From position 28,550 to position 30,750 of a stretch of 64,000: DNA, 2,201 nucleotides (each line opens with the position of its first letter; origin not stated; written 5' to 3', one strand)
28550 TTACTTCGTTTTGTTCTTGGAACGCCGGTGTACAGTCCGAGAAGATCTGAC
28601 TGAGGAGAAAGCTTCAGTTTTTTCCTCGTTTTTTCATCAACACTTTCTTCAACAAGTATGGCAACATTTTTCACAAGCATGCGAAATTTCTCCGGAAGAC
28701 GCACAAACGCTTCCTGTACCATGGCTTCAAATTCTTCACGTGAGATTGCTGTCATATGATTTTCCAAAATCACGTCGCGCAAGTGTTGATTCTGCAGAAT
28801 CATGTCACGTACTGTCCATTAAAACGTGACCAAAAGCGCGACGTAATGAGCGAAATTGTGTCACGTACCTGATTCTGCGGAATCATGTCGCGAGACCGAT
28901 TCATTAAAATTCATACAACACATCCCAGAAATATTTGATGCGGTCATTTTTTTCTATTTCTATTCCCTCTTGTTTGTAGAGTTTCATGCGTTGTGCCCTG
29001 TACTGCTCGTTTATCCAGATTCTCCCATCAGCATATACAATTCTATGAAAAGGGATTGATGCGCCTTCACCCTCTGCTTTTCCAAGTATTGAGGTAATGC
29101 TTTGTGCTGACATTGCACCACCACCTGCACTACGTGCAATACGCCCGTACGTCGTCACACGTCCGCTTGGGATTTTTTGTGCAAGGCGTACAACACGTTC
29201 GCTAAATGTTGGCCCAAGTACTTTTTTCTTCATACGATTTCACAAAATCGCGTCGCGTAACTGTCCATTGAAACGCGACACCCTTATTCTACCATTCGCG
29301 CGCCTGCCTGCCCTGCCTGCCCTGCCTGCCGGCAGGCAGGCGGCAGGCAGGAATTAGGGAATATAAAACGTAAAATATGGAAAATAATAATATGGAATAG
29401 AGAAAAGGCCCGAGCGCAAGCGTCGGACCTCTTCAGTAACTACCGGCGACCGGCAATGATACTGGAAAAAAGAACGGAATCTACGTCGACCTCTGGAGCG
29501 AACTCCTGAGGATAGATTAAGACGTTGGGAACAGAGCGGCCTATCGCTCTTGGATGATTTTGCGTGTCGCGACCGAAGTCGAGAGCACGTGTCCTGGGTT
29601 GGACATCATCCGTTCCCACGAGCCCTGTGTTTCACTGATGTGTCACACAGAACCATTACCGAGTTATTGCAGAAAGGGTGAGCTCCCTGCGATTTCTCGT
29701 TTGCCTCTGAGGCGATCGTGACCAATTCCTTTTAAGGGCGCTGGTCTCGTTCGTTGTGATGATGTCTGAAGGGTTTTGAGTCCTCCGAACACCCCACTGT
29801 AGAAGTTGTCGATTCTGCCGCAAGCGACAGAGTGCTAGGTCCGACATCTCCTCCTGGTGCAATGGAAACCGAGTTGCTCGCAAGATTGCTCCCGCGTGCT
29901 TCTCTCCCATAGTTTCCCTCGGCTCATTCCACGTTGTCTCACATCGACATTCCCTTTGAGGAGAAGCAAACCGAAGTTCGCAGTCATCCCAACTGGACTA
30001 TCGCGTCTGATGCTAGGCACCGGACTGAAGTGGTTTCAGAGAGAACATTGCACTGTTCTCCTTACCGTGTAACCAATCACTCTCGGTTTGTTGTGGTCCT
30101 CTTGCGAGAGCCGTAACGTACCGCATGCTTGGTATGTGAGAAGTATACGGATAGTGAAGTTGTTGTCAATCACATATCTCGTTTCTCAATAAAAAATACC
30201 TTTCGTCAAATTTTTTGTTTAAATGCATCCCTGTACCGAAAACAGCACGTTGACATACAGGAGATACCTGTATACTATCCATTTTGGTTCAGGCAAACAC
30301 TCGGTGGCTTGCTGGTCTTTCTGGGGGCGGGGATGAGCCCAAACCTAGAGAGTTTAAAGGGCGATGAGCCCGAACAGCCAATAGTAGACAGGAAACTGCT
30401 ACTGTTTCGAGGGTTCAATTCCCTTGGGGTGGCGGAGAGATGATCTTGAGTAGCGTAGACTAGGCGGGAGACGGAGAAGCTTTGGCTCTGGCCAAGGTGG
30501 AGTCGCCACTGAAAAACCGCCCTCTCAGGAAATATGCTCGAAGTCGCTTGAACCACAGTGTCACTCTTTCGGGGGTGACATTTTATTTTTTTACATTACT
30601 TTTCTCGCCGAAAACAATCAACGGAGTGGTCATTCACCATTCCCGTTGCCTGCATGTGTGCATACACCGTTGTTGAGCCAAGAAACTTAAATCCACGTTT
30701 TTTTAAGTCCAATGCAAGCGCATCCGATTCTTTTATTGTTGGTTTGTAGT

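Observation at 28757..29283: Two adjacent genes (zincin-like peptidase and alkyltransferase-like) preceded by hairpins with a conserved loop and compensatory stem changes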

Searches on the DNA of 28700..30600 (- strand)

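Call 36: search_rna_families(source=window, start=28700, end=29350, threshold=evalue, max_evalue=10)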
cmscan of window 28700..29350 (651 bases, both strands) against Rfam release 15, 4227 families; matches with E-value up to 10: 12.
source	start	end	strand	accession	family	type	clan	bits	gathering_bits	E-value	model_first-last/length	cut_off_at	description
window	29300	29350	+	RF03834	mir-3173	Gene; miRNA;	-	23.8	84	0.083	1-65/80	3'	mir-3173 microRNA precursor family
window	29298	29350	-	RF03834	mir-3173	Gene; miRNA;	-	22.9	84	0.14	14-80/80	5'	mir-3173 microRNA precursor family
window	29292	29350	-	RF00939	mir-504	Gene; miRNA;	-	21.2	57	0.1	21-78/78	5'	mir-504 microRNA precursor family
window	29292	29350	-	RF04068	mir-3927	Gene; miRNA;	-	20.7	90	0.5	13-85/85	5'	mir-3927 microRNA precursor family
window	29300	29350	-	RF03668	mir-1788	Gene; miRNA;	-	19.4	57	0.17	14-77/77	5'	mir-1788 microRNA precursor family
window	29306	29350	+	RF04132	mir-4436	Gene; miRNA;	-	18.9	74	0.37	1-78/85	3'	mir-4436 microRNA precursor family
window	29306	29350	-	RF04132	mir-4436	Gene; miRNA;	-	18.6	74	0.46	8-85/85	5'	mir-4436 microRNA precursor family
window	29292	29350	+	RF01015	mir-885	Gene; miRNA;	-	18.6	66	0.49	1-60/74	3'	mir-885 microRNA precursor family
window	29302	29350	+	RF04068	mir-3927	Gene; miRNA;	-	18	90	2.3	1-73/85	3'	mir-3927 microRNA precursor family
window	29286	29350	-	RF00660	mir-214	Gene; miRNA;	-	14.8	66.7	1.8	21-101/101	5'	mir-214 microRNA precursor family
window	29111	29140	-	RF00667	mir-33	Gene; miRNA;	-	13.8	50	4.7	21-50/69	no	mir-33 microRNA precursor family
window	29274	29346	+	RF00457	IRES_mnt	Cis-reg; IRES;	-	9.2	100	9.8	101-163/203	no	Mnt IRES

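Call 41: build_rna_model(alignment_id=A1, structure=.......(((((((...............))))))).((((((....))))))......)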
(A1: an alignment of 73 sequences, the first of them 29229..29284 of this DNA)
Model R1 built from alignment A1 (73 sequences, 59 columns); structure: as given.
model positions 56; base pairs 13; branch points 1; effective number of sequences 5.44; information 0.994 bits per position. Calibrated on 0.2 Mb of random sequence (short: E-values are rough).
structure used (alignment columns):
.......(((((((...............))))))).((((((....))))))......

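Call 42: search_with_rna_model(model_id=R1, source=window, filters=off, max_evalue=10, show_alignments=8)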
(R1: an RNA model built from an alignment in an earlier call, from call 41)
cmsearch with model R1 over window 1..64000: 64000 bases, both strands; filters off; matches with E-value up to 10: 36.
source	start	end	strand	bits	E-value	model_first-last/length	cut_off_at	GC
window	29229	29285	-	68.4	1.8e-15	1-56/56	no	0.46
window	28781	28836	-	61.3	1.2e-13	1-56/56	no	0.39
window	60258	60313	+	37.2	1.4e-07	1-56/56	no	0.39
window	28864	28902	-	21.4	0.0013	1-56/56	no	0.54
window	28751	28780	-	18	0.0099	1-56/56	no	0.43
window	28854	28891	+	15.9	0.033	1-56/56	no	0.47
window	28715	28778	+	15.6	0.039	1-56/56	no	0.41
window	28787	28802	+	15.2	0.05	35-50/56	no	0.38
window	60321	60337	+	14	0.1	34-50/56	no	0.41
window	61280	61337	-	13.2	0.16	1-56/56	no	0.4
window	60316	60348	-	12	0.33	1-56/56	no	0.39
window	2960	2990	-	11.3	0.48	1-56/56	no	0.26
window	60998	61040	+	10.1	0.98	1-56/56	no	0.35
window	29246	29308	+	10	1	1-56/56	no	0.56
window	54811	54856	-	9.7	1.2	1-56/56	no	0.41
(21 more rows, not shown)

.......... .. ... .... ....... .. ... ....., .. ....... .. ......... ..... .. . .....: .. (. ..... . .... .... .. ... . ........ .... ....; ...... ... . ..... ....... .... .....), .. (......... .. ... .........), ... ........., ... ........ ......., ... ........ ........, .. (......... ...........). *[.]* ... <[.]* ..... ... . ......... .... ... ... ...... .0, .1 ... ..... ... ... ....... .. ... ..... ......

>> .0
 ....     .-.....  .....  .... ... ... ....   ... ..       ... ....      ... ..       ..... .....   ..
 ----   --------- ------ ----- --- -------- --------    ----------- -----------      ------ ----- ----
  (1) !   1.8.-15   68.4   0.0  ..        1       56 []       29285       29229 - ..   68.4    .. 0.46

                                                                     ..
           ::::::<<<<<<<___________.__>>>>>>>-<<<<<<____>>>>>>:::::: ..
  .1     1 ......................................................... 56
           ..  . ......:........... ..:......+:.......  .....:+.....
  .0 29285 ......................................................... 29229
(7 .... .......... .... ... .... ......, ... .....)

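Call 43: search_with_rna_model(model_id=R1, sources=[L012, L013, L014, L015, L016, L017, L018, L019, L020, L021, L022, L023, L024, L025, L026, L027, L028, L029, L030, L031, L032, L033, L034, L035, L036, L037, L038, L039, L040, L041, L042, L043, L044, L045, L046, L047, L048, L049, L050, L051, L052, L053, L054, L055, L056, L057, L058, L059, L060, L061, L062, L063, L064, L065, L066, L067, L068, L069, L070, L071, L072, L073, L074, L075, L076, L077, L078, L079, L080, L081, L082, L083, L084, L085, L086, L087, L088, L089, L090, L091, L092, L093, L094, L095, L096, L097, L098, L099, L100, L101, L102, L103, L104, L105, L106, L107, L108, L109, L110, L111], max_evalue=0.001, make_alignment=true)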
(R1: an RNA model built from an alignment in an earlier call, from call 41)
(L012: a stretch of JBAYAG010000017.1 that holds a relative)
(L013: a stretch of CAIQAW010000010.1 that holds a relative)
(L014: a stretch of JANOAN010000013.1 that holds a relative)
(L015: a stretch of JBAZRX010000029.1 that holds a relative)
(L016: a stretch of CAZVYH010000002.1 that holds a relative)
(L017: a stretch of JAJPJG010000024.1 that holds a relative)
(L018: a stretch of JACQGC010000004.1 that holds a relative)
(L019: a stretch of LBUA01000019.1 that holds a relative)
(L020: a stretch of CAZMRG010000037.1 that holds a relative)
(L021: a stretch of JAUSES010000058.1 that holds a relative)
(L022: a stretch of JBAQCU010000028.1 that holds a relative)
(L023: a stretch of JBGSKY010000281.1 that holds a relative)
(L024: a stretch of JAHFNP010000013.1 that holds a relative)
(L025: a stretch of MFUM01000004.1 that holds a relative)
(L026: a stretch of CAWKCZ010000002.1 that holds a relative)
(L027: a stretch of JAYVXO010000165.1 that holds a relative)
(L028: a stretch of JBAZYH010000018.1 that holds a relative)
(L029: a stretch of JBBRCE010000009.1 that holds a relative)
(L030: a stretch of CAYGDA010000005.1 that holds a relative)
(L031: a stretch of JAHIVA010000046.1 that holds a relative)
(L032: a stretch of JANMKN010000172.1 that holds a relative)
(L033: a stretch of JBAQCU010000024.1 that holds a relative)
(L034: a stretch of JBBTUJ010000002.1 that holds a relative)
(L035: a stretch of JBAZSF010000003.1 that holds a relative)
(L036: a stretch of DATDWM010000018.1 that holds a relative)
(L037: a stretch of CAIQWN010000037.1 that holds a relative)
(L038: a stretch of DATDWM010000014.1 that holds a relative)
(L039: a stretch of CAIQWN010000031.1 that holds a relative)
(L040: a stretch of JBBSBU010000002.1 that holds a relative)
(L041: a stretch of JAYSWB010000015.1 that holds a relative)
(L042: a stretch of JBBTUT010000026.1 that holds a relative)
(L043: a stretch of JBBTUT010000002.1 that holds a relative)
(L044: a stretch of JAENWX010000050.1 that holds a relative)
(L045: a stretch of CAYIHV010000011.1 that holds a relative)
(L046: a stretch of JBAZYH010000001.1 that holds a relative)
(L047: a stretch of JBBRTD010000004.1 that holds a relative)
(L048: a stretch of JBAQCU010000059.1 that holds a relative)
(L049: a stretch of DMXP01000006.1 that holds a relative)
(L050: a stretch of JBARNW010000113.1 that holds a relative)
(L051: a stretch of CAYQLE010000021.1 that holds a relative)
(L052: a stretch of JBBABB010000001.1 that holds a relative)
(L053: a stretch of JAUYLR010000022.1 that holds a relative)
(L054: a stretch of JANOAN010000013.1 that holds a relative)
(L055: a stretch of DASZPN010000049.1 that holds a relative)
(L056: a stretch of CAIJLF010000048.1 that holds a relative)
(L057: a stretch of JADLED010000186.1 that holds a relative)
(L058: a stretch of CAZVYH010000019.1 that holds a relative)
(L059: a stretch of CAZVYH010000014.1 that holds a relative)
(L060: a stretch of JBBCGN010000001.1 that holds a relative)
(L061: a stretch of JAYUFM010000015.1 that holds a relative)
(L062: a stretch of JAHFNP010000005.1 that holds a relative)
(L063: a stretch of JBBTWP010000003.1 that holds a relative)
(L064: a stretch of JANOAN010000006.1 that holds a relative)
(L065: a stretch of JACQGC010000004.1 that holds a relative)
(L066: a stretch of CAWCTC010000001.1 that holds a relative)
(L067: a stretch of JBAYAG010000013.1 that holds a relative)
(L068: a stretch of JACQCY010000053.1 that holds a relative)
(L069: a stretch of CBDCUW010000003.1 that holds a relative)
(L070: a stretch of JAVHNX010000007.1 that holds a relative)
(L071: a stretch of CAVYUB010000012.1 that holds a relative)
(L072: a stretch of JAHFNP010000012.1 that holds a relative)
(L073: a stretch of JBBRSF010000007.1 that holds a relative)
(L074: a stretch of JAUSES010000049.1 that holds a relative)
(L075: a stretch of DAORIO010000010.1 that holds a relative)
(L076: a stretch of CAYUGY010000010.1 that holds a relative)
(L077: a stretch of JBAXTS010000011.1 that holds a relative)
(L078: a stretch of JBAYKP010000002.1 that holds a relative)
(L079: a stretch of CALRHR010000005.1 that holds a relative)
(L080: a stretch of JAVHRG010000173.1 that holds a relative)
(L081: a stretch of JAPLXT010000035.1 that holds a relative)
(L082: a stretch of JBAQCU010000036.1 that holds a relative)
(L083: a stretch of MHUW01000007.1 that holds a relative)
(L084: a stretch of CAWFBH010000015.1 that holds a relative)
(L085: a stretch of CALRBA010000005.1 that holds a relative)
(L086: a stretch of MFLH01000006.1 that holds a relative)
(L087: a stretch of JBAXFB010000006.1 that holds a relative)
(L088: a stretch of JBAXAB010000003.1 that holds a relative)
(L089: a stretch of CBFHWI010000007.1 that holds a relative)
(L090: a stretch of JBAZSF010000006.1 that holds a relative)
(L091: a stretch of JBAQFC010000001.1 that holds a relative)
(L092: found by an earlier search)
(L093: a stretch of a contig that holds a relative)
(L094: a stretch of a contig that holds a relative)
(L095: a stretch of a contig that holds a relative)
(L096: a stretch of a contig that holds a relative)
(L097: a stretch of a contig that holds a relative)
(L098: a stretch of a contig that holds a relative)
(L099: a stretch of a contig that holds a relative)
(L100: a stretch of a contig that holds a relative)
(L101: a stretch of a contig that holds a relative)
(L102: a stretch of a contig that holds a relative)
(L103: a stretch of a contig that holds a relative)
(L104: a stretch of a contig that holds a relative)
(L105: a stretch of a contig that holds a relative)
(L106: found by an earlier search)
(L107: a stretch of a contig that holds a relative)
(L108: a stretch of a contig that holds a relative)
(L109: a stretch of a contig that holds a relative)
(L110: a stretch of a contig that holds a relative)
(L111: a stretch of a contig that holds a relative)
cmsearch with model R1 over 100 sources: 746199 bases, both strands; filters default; matches with E-value up to 0.001: 98.
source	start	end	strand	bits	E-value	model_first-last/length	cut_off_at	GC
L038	7584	7639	+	78.9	4.7e-17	1-56/56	no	0.39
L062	7407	7462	+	78.1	7.4e-17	1-56/56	no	0.43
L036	4117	4172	+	78.1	7.6e-17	1-56/56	no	0.45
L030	4342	4397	-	77.8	9e-17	1-56/56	no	0.41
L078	4471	4526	+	77.6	1e-16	1-56/56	no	0.38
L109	3609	3664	+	77.4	1.1e-16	1-56/56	no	0.41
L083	3206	3261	-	77.2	1.3e-16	1-56/56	no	0.43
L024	1449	1504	-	77.1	1.3e-16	1-56/56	no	0.43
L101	7074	7129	+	77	1.5e-16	1-56/56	no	0.41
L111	2249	2304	+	76.6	1.8e-16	1-56/56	no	0.39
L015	2897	2952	-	76.2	2.3e-16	1-56/56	no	0.36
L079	4314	4370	+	75.7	3e-16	1-56/56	no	0.46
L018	963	1019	-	75.7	3e-16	1-56/56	no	0.44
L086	4925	4980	+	75.5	3.4e-16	1-56/56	no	0.46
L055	3340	3396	+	75.1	4.2e-16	1-56/56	no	0.4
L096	2539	2594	+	74.9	4.8e-16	1-56/56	no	0.43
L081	4094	4149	+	74.8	5.3e-16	1-56/56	no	0.43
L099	1485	1541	+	74.7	5.3e-16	1-56/56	no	0.44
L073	3736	3792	-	74.7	5.4e-16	1-56/56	no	0.46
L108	7573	7628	+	74.3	6.9e-16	1-56/56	no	0.38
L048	7257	7312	+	74.2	7.4e-16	1-56/56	no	0.43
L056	3864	3919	-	74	8e-16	1-56/56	no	0.46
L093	4258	4313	+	73.8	9e-16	1-56/56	no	0.43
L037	1147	1202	+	73.6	1e-15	1-56/56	no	0.45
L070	5468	5523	+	73.5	1.1e-15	1-56/56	no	0.34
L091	5304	5359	+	73.5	1.1e-15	1-56/56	no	0.34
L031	5166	5222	-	73.4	1.2e-15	1-56/56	no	0.42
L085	1035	1091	+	73.3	1.2e-15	1-56/56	no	0.37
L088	2854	2909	-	73.2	1.3e-15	1-56/56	no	0.45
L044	2429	2484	+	73.2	1.3e-15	1-56/56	no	0.45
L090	2628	2684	+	72.8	1.6e-15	1-56/56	no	0.4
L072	2999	3054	+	72.5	2e-15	1-56/56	no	0.46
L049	7394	7449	+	72.4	2e-15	1-56/56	no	0.55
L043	6817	6872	+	72.3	2.3e-15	1-56/56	no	0.41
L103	6791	6847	+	72.1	2.5e-15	1-56/56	no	0.4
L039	5721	5776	+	71.9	2.8e-15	1-56/56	no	0.46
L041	1255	1310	-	71.8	2.9e-15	1-56/56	no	0.41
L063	3492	3547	-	71.8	3e-15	1-56/56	no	0.5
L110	4165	4220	-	71.5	3.5e-15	1-56/56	no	0.41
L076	2759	2814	-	70.4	6.5e-15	1-56/56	no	0.52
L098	7267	7322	-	69.8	9.3e-15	1-56/56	no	0.52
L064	4854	4909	+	69.6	1.1e-14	1-56/56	no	0.46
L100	225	280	+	69.3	1.2e-14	1-56/56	no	0.5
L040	4424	4480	-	69.3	1.3e-14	1-56/56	no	0.37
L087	979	1035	-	69.1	1.4e-14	1-56/56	no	0.42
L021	1629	1684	+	68.8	1.7e-14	1-56/56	no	0.52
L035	4089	4144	+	68.8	1.7e-14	1-56/56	no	0.38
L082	3365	3420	-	67.6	3.4e-14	1-56/56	no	0.54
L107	793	849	+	67.4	3.7e-14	1-56/56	no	0.33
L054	2356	2411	-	67.3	4e-14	1-56/56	no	0.48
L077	3743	3799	-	67.3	4.1e-14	1-56/56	no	0.42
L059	1873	1929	+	66.9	5.1e-14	1-56/56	no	0.47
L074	4773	4828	+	66.8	5.4e-14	1-56/56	no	0.5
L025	4882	4937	-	66.8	5.5e-14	1-56/56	no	0.43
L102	3562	3618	+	66.4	6.9e-14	1-56/56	no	0.4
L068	5567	5622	+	66.4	6.9e-14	1-56/56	no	0.46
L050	355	410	+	66.2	7.8e-14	1-56/56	no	0.46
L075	5631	5686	-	66.1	8.1e-14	1-56/56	no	0.48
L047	6838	6892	+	65.7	1e-13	1-56/56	no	0.4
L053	3136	3191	-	65.5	1.1e-13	1-56/56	no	0.52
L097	2244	2299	+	65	1.5e-13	1-56/56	no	0.57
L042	7343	7398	+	64.2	2.5e-13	1-56/56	no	0.52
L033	3330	3385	-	64.1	2.6e-13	1-56/56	no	0.54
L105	2369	2425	-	64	2.8e-13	1-56/56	no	0.39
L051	2193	2249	-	62.8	5.7e-13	1-56/56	no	0.53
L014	5630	5685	-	62.7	5.7e-13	1-56/56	no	0.41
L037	940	995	-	61.7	1e-12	1-56/56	no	0.48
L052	6114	6169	-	61.7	1.1e-12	1-56/56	no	0.38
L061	1037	1092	-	61.5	1.2e-12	1-56/56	no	0.46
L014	6404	6460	-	61.3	1.3e-12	1-56/56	no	0.39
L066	1161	1216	-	61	1.6e-12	1-56/56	no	0.46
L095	1501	1556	-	61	1.6e-12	1-56/56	no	0.46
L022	4038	4093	+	60.8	1.7e-12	1-56/56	no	0.59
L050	3230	3285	-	60.1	2.6e-12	1-56/56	no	0.32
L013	5433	5489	+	58.2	8e-12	1-56/56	no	0.51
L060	7203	7259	+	57.1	1.5e-11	1-56/56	no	0.49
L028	1431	1519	-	55.6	3.7e-11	1-56/56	no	0.38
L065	5192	5282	+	51.4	4.2e-10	1-56/56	no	0.46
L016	3142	3197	-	50.2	8.6e-10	1-56/56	no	0.48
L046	2017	2095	-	49.2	1.5e-09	1-56/56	no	0.3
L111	2775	2830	+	49.2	1.5e-09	1-56/56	no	0.41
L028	5773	5844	+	48.5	2.2e-09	1-56/56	no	0.47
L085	356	412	+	45.7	1.1e-08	1-56/56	no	0.28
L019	6059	6114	-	44.8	2e-08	1-56/56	no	0.39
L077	2361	2414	+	44.4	2.4e-08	1-56/56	no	0.41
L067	2310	2397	+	44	3.2e-08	1-56/56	no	0.34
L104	3433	3487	-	43.8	3.5e-08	1-56/56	no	0.53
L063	6244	6297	-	43.5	4.2e-08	1-56/56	no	0.54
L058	4489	4574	+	42.8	6.3e-08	1-56/56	no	0.45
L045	5862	5917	+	41.3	1.5e-07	1-56/56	no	0.5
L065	6835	6887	-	40.6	2.3e-07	1-56/56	no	0.53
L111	2695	2745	+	39.3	4.9e-07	1-56/56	no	0.43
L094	1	30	+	33.8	1.2e-05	27-56/56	5'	0.37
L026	6514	6564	+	28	0.00035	1-56/56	no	0.57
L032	5833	5899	-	27.9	0.00036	1-56/56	no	0.51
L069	2827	2876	-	27.8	0.0004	1-56/56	no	0.52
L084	4343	4383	-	27.7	0.0004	1-56/56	no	0.54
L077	3719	3770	+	26.3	0.00091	1-56/56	no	0.27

Alignment A2: 98 matches aligned to the model, 103 columns, each read 5' to 3' on its own strand. Consensus structure (alignment columns), stored with it:
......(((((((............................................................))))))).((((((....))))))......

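Call 79: search_rna_families(source=window, start=29340, end=30600, threshold=evalue, max_evalue=1)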
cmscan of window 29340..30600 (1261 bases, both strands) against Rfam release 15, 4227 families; matches with E-value up to 1: 0.
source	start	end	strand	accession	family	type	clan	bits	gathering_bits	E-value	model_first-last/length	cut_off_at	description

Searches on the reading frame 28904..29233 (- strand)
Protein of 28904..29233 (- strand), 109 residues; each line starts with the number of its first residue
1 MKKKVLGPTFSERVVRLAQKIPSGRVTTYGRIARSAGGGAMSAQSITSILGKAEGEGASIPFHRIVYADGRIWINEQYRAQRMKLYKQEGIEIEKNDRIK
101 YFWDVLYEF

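Call 10: search_protein_families(library=pfam, proteins=[window:28904-29233:-])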
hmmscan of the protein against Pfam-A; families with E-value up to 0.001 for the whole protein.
window:28904-29233:- (109 aa): 1 family
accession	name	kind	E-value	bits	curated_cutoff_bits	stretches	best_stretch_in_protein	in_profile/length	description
PF01035.26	DNA_binding_1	-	9.8e-14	51.4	27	1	10-91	2-81/81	6-O-methylguanine DNA methyltransferase, DNA binding domain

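Call 11: search_protein_families(library=ncbifam, proteins=[window:28904-29233:-])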
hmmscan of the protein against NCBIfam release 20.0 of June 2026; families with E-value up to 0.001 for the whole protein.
window:28904-29233:- (109 aa): 1 family
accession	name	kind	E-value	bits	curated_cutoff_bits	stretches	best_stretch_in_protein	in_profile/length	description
TIGR00589.1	ogt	superfamily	3.6e-05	23.7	46.4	1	10-72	3-63/80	methylated-DNA--[protein]-cysteine S-methyltransferase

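Call 50: search_protein_families(library=pfam, alignment_id=A3, max_evalue=0.00001)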
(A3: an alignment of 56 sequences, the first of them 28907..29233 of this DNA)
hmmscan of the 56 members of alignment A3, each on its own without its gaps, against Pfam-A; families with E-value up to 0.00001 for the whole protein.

A. member 1, window:28907-29233:- (109 aa): 1 family
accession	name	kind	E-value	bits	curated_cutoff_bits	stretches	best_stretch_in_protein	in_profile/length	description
PF01035.26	DNA_binding_1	-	9.8e-14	51.4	27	1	10-91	2-81/81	6-O-methylguanine DNA methyltransferase, DNA binding domain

B. families by the number of members that match (of 56 scanned): 73 families (the first 25 are shown)
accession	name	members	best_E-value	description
PF02397.22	Bac_transf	3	4.3e-56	Bacterial sugar transferase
PF00462.30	Glutaredoxin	3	9.1e-20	Glutaredoxin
PF18895.5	T4SS_pilin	3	1.1e-11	Type IV secretion system pilin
PF02130.23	YbeY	2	2e-23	Endoribonuclease YbeY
PF00464.25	SHMT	1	8.8e-161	Serine hydroxymethyltransferase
PF00231.24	ATP-synt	1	2.1e-85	ATP synthase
PF00120.29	Gln-synt_C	1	1.2e-71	Glutamine synthetase, catalytic domain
PF13660.11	DUF4147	1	8.3e-64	Domain of unknown function (DUF4147)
PF00177.27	Ribosomal_S7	1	1.1e-59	Ribosomal protein S7p/S5e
PF11999.13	Ice_binding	1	1.9e-58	Ice-binding-like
PF03947.24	Ribosomal_L2_C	1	5.9e-50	Ribosomal Proteins L2, C-terminal domain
PF04997.17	RNA_pol_Rpb1_1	1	2.2e-43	RNA polymerase Rpb1, domain 1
PF07992.20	Pyr_redox_2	1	2.9e-42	Pyridine nucleotide-disulphide oxidoreductase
PF01061.29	ABC2_membrane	1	2.3e-35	ABC-2 type transporter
PF13393.11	tRNA-synt_His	1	4.6e-32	Histidyl-tRNA synthetase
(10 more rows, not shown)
